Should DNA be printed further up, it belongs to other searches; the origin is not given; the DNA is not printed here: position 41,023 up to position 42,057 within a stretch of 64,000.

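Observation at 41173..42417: Exosome cap subunit Csl4 fused to a CxxC-x17-CxxC zinc ribbon and a canonical RRM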

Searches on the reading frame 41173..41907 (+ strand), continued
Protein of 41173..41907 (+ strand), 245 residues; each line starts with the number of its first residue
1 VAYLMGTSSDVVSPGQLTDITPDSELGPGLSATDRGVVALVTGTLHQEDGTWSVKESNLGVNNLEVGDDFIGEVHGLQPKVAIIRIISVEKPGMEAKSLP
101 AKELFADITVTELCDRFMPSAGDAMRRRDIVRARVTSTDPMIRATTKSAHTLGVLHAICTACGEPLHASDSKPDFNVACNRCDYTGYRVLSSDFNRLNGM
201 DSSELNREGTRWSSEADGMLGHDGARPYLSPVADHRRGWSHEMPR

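Call 39: find_encoding_contigs(protein=P0137, flank=10000, max_places=3)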
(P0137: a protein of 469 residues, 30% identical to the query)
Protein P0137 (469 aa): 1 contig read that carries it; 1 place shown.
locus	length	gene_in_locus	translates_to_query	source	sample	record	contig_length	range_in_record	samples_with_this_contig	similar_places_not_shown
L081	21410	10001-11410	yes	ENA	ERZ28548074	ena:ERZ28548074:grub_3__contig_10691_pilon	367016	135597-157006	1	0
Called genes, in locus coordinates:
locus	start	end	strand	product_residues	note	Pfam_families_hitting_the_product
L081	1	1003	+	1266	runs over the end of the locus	PF00801:PKD (faint)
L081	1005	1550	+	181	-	-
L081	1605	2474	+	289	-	-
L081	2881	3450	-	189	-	PF02545:Maf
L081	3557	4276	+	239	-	PF06745:ATPase, PF13481:AAA_25, PF23442:DUF7125 (weak)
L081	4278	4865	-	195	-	PF01551:Peptidase_M23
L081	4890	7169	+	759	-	-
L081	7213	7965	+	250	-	PF00535:Glycos_transf_2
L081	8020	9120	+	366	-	-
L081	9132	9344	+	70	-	PF13240:Zn_Ribbon_1 (weak)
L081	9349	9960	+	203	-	PF10294:Methyltransf_16 (weak), PF03602:Cons_hypoth95, PF05175:MTS, PF06325:PrmA, PF13649:Methyltransf_25 (weak), PF13847:Methyltransf_31 (weak)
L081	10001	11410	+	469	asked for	PF14382:ECR1_N, PF00076:RRM_1, PF28441:RRM_11 (faint), PF00076:RRM_1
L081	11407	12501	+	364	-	PF04055:Radical_SAM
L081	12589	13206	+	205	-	-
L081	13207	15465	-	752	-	PF01702:TGT, PF14810:TGT_C2 (weak), PF01472:PUA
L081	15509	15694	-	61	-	-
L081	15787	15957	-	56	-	-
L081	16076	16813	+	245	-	PF00005:ABC_tran, PF02463:SMC_N (weak)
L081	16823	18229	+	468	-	PF19295:SufBD_N, PF01458:SUFBD_core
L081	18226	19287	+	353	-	PF01458:SUFBD_core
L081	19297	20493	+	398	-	PF00266:Aminotran_5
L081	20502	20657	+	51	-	-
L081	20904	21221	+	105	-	PF01883:FeS_assembly_P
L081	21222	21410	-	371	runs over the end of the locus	PF03193:RsgA_GTPase (faint), PF01926:MMR_HSR1, PF02421:FeoB_N, PF16897:MMR_HSR1_Xtn, PF02824:TGS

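Call 40: find_encoding_contigs(protein=P0130, flank=10000, max_places=2)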
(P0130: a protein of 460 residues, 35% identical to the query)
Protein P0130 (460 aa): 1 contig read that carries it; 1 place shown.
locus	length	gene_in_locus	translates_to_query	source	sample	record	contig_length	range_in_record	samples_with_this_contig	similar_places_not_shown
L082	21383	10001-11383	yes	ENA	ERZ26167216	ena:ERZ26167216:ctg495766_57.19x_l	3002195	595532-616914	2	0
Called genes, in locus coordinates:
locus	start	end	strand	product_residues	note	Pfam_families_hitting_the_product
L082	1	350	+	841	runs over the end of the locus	-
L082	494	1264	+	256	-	PF00535:Glycos_transf_2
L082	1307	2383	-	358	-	PF01073:3Beta_HSD, PF01370:Epimerase, PF02719:Polysacc_synt_2, PF04321:RmlD_sub_bind, PF16363:GDP_Man_Dehyd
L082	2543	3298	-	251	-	-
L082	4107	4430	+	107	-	-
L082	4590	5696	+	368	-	PF01118:Semialdhyde_dh, PF02774:Semialdhyde_dhC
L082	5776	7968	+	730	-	-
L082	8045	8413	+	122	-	-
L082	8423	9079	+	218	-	PF06325:PrmA, PF05175:MTS (weak), PF03602:Cons_hypoth95 (weak)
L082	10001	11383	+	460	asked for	PF23477:zf_Tbcl_2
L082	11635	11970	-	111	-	-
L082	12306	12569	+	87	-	-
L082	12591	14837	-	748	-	-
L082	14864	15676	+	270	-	PF00106:adh_short, PF01370:Epimerase (faint), PF13561:adh_short_C2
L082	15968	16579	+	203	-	PF13561:adh_short_C2 (faint), PF00106:adh_short (weak)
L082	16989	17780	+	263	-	PF03167:UDG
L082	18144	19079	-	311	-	PF02634:FdhD-NarQ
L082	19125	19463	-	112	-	PF00230:MIP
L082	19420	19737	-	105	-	PF00230:MIP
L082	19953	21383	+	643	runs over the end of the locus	PF00501:AMP-binding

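Call 41: find_encoding_contigs(protein=P0151, flank=6000, max_places=2)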
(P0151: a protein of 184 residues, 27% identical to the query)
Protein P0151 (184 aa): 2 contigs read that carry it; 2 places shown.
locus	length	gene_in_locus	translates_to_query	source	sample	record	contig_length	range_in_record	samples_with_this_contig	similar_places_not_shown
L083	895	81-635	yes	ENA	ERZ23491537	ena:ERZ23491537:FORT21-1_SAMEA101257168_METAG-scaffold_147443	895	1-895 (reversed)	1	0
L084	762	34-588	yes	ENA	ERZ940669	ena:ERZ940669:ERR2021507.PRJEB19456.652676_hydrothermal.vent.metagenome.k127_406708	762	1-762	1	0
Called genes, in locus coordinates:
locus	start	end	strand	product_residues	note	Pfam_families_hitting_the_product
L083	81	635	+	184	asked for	PF14382:ECR1_N, PF00575:S1 (faint)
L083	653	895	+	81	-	?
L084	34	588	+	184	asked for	PF14382:ECR1_N, PF00575:S1 (faint)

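Call 42: find_encoding_contigs(protein=P0155, flank=6000, max_places=2)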
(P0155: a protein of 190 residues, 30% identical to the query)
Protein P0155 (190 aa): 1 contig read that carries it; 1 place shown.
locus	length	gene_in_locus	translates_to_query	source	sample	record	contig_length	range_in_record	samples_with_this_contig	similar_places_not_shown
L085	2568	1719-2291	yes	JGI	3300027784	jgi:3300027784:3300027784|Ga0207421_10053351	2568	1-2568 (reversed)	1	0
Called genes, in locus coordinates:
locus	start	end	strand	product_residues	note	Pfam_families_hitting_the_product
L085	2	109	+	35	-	?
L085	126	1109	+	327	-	PF01866:Diphthamide_syn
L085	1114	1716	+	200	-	PF01170:UPF0020, PF03602:Cons_hypoth95 (weak), PF05175:MTS, PF06325:PrmA, PF13847:Methyltransf_31, PF08241:Methyltransf_11 (weak), PF13649:Methyltransf_25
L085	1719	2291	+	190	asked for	PF14382:ECR1_N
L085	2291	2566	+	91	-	PF13656:RNA_pol_L_2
